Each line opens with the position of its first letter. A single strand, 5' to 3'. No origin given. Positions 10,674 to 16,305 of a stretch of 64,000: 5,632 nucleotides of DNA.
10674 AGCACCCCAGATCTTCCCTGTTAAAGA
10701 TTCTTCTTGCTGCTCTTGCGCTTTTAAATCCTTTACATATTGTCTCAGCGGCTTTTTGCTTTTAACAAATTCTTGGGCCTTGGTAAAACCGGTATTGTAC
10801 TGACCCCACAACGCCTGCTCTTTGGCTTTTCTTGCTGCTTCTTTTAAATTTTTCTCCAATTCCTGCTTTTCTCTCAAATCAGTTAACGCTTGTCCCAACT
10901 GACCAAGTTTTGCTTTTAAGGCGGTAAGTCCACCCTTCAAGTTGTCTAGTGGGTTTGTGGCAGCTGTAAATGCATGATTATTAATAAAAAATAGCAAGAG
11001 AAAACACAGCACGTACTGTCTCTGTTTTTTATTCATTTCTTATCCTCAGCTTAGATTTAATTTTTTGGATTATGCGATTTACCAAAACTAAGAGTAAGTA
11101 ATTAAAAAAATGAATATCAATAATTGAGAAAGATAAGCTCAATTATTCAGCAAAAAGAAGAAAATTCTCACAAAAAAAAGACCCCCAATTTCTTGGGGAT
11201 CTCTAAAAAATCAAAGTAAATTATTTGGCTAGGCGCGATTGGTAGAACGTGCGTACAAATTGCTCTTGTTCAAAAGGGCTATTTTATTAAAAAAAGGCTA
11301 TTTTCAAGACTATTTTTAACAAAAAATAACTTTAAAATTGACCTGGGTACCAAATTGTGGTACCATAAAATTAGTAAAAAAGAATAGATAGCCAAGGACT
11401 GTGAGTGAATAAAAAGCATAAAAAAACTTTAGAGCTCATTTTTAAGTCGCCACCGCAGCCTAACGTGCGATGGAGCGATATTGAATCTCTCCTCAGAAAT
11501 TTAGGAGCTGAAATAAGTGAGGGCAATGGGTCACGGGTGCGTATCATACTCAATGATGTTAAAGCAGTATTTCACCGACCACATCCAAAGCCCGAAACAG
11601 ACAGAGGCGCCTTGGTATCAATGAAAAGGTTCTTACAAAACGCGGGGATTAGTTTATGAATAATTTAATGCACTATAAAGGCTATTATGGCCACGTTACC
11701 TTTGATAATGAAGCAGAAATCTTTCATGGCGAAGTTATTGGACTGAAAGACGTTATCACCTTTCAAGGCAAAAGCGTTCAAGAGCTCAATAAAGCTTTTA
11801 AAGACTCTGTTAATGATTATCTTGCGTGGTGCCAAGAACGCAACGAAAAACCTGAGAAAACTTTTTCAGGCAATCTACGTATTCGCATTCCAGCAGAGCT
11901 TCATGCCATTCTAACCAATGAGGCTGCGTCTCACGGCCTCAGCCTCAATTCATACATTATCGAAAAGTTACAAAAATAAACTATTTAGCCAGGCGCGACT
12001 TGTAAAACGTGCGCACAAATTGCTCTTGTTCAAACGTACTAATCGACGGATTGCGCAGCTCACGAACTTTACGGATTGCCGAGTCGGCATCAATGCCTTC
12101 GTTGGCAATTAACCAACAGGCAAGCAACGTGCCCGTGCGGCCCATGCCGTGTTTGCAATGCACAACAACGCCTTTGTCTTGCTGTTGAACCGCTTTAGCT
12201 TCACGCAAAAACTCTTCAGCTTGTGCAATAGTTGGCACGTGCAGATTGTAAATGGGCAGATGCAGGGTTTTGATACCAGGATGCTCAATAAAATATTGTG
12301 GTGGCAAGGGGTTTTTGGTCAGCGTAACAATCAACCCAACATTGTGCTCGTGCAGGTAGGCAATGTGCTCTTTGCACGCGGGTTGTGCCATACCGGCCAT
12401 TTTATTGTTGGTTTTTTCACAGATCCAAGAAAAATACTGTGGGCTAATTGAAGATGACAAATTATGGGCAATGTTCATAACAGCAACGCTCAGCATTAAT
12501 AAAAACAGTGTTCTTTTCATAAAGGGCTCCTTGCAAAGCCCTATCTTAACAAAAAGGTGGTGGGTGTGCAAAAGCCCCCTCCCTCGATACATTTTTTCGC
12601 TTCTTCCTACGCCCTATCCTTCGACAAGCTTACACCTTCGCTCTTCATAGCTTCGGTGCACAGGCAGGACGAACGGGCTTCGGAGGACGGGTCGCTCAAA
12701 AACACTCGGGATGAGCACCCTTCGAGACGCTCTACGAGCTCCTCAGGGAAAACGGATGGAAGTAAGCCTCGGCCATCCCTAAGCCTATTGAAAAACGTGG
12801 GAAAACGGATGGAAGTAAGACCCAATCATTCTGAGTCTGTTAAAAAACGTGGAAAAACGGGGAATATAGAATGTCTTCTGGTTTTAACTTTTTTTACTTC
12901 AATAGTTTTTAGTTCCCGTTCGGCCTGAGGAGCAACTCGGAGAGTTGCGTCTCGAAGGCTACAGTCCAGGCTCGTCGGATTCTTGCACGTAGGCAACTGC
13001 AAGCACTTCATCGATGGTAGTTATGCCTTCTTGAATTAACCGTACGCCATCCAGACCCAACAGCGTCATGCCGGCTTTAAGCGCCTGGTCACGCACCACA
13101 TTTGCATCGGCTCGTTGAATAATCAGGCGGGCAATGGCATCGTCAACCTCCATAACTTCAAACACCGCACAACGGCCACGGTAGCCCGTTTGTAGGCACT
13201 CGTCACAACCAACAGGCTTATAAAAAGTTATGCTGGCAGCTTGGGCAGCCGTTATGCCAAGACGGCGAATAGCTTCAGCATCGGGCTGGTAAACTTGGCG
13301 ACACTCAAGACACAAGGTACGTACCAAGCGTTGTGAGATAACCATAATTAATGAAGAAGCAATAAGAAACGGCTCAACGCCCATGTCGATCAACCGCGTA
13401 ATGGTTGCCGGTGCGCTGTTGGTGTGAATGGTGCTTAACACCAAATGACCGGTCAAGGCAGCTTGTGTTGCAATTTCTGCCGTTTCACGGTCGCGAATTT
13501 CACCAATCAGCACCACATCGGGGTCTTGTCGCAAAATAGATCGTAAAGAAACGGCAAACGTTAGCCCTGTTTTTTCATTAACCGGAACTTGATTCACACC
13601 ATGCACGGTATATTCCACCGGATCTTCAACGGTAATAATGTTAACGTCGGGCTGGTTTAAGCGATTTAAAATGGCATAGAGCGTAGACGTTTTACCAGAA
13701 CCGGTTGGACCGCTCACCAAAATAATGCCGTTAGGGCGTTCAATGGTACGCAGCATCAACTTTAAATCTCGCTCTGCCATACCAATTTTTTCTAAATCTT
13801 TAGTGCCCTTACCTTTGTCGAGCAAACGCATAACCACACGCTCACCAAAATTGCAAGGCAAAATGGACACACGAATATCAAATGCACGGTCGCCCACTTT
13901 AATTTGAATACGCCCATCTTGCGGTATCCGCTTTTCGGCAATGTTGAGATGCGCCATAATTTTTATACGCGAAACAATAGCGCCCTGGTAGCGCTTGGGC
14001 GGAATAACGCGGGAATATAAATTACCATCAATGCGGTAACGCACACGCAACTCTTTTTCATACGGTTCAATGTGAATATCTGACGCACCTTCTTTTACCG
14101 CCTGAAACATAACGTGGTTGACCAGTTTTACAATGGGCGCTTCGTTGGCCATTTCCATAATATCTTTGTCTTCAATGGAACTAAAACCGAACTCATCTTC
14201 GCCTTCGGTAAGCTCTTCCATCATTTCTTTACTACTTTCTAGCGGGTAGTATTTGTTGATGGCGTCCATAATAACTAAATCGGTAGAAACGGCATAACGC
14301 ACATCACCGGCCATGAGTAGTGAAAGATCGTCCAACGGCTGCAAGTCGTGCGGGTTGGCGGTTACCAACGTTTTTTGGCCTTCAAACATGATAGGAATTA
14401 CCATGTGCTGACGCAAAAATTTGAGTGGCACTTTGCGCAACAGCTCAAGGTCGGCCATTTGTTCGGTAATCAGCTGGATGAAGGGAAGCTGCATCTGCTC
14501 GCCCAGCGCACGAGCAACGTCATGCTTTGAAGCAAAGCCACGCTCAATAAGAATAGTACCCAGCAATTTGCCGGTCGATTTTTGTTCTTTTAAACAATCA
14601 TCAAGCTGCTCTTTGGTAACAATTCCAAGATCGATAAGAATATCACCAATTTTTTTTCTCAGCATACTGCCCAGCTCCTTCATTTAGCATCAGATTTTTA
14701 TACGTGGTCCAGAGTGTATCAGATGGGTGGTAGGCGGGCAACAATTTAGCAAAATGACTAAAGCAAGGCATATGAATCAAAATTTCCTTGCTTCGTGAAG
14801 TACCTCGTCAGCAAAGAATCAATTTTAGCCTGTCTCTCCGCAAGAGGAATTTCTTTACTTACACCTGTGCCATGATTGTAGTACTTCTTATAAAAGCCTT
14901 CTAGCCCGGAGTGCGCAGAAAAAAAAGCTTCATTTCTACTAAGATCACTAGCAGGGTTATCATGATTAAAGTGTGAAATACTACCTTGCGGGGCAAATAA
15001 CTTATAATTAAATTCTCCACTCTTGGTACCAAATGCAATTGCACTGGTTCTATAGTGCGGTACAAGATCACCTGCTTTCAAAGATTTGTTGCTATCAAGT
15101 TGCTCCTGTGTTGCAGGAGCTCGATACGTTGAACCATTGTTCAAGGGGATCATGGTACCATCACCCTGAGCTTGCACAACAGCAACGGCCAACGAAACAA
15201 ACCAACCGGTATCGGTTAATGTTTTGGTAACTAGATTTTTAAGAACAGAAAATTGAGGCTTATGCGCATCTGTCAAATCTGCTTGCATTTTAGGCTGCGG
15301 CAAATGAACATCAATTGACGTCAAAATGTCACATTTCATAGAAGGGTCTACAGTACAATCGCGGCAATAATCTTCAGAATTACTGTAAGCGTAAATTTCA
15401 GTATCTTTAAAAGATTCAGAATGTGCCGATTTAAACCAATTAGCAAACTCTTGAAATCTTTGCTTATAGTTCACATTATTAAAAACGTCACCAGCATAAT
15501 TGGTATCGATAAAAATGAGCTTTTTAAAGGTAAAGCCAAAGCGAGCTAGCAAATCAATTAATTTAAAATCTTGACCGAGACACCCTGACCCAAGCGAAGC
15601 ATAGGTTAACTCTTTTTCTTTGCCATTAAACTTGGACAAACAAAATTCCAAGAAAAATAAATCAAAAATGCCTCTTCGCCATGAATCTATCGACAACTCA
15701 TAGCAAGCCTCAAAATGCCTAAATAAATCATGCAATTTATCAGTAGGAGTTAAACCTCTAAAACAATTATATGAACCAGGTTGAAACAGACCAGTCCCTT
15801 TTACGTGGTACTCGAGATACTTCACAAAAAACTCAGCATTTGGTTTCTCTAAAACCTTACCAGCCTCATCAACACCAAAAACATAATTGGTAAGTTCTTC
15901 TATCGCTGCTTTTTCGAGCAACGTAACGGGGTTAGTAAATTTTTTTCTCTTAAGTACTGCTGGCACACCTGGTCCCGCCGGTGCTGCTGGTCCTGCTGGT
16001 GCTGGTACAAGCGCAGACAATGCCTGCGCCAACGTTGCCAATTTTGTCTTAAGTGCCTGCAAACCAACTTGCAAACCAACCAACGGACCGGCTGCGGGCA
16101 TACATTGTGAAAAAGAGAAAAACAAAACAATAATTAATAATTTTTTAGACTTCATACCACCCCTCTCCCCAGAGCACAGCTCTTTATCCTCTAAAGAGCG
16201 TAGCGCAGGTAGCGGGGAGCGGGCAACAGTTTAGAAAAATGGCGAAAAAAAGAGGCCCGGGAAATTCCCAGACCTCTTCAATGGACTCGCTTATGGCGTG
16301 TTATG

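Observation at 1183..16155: Conserved amphipathic helix immediately after the signal peptide in three large exported proteins around a lone GspE/PilB ATPase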

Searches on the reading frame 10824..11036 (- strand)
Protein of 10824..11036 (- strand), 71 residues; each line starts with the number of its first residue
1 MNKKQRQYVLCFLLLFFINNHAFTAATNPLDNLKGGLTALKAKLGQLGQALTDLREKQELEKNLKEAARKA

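Call 25: search_protein_families(library=ncbifam, proteins=[window:10824-11036:-], max_evalue=10)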
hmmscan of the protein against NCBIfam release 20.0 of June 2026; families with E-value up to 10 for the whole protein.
seq(71 aa): 1 family
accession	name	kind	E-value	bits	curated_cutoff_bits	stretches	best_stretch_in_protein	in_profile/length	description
NF005195.1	PRK06667.1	equivalog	0.075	12.8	300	1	22-71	46-94/241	flagellar motor protein MotB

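Call 26: search_protein_families(library=pfam, proteins=[window:10824-11036:-], max_evalue=10)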
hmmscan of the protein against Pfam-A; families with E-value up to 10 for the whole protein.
seq(71 aa): 1 family
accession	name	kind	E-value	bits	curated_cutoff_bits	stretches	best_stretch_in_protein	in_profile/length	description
PF19579.4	FtsL_2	-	0.09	13.1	24.6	1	9-66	24-81/100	Bacteriodetes cell division protein (FtsL-like)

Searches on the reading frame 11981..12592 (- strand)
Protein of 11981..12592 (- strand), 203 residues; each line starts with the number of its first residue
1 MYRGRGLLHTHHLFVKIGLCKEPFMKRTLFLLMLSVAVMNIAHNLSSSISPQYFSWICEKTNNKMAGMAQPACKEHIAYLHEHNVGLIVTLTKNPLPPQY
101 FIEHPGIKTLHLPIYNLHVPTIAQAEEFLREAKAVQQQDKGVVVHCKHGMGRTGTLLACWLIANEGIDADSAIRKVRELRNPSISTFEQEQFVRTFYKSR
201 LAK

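Call 8: search_protein_families(library=pfam, proteins=[window:11981-12592:-], max_evalue=0.01)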
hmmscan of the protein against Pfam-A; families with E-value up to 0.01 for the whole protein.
window:11981-12592:- (203 aa): 8 families
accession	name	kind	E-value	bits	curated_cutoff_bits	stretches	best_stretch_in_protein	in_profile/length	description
PF22784.1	PTP-SAK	-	4.2e-26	92.3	27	1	52-193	2-153/153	Swiss Army Knife protein, DSP-PTPase phosphatase domain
PF22785.1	Tc-R-P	-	2.5e-23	83.1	27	1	71-163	10-103/106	Polymorphic toxin system, DSP-PTPase phosphatase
PF00782.25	DSPc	-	3.6e-14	53.2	33.5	1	78-186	12-119/133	Dual specificity phosphatase, catalytic domain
PF22741.1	PTP-NADK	-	2e-12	47.3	27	1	106-194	76-162/163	DSP-PTPase phosphatase fused to NAD+ Kinase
PF00102.32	Y_phosphatase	-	1.8e-09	38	20.9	1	123-194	152-229/234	Protein-tyrosine phosphatase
PF05706.17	CDKN3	-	4.3e-05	23.7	20.7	1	104-163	98-157/168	Cyclin-dependent kinase inhibitor 3 (CDKN3)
PF13350.11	Y_phosphatase3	-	0.0031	17.9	22.2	1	123-161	113-150/240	Tyrosine phosphatase family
PF14566.11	PTPlike_phytase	-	0.0042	17.6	27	1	99-159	94-153/158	Inositol hexakisphosphate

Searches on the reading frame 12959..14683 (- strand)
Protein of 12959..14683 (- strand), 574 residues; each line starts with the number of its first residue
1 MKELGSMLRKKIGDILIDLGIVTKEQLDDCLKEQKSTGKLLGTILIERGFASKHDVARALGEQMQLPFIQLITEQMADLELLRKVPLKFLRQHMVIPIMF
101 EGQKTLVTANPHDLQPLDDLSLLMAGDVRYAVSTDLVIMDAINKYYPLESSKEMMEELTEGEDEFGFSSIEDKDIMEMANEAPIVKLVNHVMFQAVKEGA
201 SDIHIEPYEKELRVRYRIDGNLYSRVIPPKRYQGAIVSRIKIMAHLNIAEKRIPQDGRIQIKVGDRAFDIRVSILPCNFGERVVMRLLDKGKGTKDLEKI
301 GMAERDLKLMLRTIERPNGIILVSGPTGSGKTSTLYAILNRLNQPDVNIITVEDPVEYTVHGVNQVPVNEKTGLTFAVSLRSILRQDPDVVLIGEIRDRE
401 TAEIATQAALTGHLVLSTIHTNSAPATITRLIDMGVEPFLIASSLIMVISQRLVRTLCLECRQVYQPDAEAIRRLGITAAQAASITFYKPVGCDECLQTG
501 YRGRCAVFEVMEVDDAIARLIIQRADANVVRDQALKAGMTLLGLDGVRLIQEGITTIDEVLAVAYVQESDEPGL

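Call 8: search_protein_families(library=pfam, proteins=[window:12959-14683:-], max_evalue=0.01)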
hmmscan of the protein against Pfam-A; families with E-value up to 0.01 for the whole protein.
window:12959-14683:- (574 aa): 9 families
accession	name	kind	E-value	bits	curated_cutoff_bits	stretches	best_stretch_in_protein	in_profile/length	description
PF00437.27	T2SSE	-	4.8e-138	460.3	24.9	1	179-561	3-369/370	Type II/IV secretion system protein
PF05157.20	MshEN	-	2.9e-13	50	23.1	1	65-150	2-88/90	MshEN domain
PF13191.12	AAA_16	-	4.2e-06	27.8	32.6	1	307-432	12-124/167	AAA ATPase domain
PF13401.12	AAA_22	-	0.00013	22.7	27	1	317-360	4-47/130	AAA domain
PF25199.1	nSTAND_NTPase5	-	0.0013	19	34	1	315-367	38-91/145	Novel STAND NTPase 5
PF01637.24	ATPase_2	-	0.0034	17.7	33.2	1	304-366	5-68/225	ATPase domain predominantly from Archaea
PF20720.3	nSTAND3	-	0.0036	17.4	27.2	1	318-357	17-56/155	Novel STAND NTPase 3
PF13476.12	AAA_23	-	0.0039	18.3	27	1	313-338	14-39/201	AAA domain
PF13086.12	AAA_11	-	0.0068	16.7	27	0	312-344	12-43/257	AAA domain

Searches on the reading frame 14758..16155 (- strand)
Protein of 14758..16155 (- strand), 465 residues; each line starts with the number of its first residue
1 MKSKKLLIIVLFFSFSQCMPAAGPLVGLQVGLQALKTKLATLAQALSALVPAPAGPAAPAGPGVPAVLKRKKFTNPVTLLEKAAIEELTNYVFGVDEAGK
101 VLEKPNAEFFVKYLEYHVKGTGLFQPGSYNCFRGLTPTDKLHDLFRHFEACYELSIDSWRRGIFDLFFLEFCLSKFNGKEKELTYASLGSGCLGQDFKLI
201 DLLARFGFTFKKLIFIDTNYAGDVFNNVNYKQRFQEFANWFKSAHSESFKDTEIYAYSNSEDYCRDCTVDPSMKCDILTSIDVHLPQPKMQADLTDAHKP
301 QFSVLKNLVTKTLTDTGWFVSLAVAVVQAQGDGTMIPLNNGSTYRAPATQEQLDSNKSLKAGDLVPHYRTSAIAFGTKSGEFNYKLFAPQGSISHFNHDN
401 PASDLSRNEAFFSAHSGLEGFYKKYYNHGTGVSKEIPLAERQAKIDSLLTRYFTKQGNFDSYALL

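Call 8: search_protein_families(library=pfam, proteins=[window:14758-16155:-], max_evalue=0.01)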
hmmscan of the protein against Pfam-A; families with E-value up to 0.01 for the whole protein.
window:14758-16155:- (465 aa): 0 families

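Call 9: find_encoding_contigs(protein=window:14758-16155:-, flank=10000, max_places=6)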
Protein window:14758-16155:- (465 aa): 3 contigs read that carry it; 3 places shown.
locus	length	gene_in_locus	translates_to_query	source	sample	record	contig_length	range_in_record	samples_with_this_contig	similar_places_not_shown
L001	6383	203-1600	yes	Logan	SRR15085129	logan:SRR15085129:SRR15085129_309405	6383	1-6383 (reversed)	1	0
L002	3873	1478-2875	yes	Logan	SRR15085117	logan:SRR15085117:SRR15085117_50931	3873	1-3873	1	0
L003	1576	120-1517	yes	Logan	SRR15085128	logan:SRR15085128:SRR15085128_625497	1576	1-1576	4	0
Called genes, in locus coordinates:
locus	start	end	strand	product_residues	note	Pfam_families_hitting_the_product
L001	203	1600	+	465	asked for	-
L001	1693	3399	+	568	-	PF05157:MshEN, PF00437:T2SSE, PF13191:AAA_16 (weak)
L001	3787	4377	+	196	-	PF22784:PTP-SAK, PF22741:PTP-NADK, PF22785:Tc-R-P, PF00782:DSPc, PF00102:Y_phosphatase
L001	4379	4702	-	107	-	PF05534:HicB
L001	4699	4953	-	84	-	PF07927:HicA_toxin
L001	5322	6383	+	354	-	?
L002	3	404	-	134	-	?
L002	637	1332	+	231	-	PF00691:OmpA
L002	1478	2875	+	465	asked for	-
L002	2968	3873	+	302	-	?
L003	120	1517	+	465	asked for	-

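Call 25: search_protein_families(library=ncbifam, proteins=[window:14758-16155:-], max_evalue=10)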
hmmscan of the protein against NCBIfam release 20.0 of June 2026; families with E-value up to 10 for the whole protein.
window:14758-16155:- (465 aa): 0 families

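Call 51: find_homologous_proteins(query=window:14758-16155:-, max_evalue=0.001)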
Query window:14758-16155:- (465 aa): 1 proteins with E <= 0.001 among 8000 candidates.
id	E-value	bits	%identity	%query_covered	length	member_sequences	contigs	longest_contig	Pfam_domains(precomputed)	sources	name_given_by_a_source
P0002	0.0e+0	1031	100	96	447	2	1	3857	-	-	-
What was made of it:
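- Tried and rejected: A full-length search with the 465-aa protein found only itself (call 51).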

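Call 66: predict_structure(protein=window:14758-16155:-)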
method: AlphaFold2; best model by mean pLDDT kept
length: 465 residues; sequences in the alignment: 1
mean_pLDDT: 38.5   pTM: 0.30
mean pLDDT of the five models: 38.5, 33.7, 33.6, 33.5, 32.6
residues with pLDDT >= 90: 0; 70-90: 1; 50-70: 75; < 50: 389
segments of 3 or more residues with pLDDT < 50: 1-180, 188-192, 218-229, 277-465
pLDDT, mean of each block of 10 residues (from residue 1): 29 27 36 42 41 40 33 37 40 35 39 41 36 38 38 36 41 41 52 53 60 55 40 60 59 61 54 51 27 33 31 30 24 27 31 36 29 27 28 28 32 34 38 40 40 34 24
secondary structure, 60 per line:
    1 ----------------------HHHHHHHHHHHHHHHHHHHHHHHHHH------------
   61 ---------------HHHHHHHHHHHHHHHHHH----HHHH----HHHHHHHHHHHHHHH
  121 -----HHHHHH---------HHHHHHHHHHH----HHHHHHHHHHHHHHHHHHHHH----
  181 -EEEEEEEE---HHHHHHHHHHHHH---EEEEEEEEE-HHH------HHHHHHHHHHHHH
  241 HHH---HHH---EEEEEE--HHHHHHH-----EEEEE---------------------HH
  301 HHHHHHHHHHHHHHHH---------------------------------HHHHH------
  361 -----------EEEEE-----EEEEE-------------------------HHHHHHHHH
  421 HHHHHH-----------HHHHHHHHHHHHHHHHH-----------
elements in order: H23-48 H76-93 H98-101 H106-120 H126-131 H141-151 H156-176 E182-189 H193-205 E209-217 H228-243 E253-258 H261-267 E273-277 H299-316 H350-354 E372-376 E382-386 H412-426 H438-454
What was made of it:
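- Tried and rejected: Its single-sequence AF2 model is unusable (mean pLDDT 38.5; call 66), so no fold search was run.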

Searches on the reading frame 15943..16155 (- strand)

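Call 25: search_protein_families(library=ncbifam, proteins=[window:15943-16155:-], max_evalue=10)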
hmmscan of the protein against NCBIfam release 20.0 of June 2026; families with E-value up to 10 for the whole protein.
seq(71 aa): 2 families
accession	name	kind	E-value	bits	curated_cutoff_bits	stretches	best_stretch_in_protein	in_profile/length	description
NF033799.1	inhib_PhrA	subfamily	0.031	14.3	40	1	1-24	1-27/44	PhrA family phosphatase inhibitor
NF033908.1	AcfA_fam_omp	subfamily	0.26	10.7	100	1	4-43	1-40/217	AcfA family outer membrane beta-barrel protein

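Call 26: search_protein_families(library=pfam, proteins=[window:15943-16155:-], max_evalue=10)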
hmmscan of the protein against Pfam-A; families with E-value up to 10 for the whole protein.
seq(71 aa): 0 families
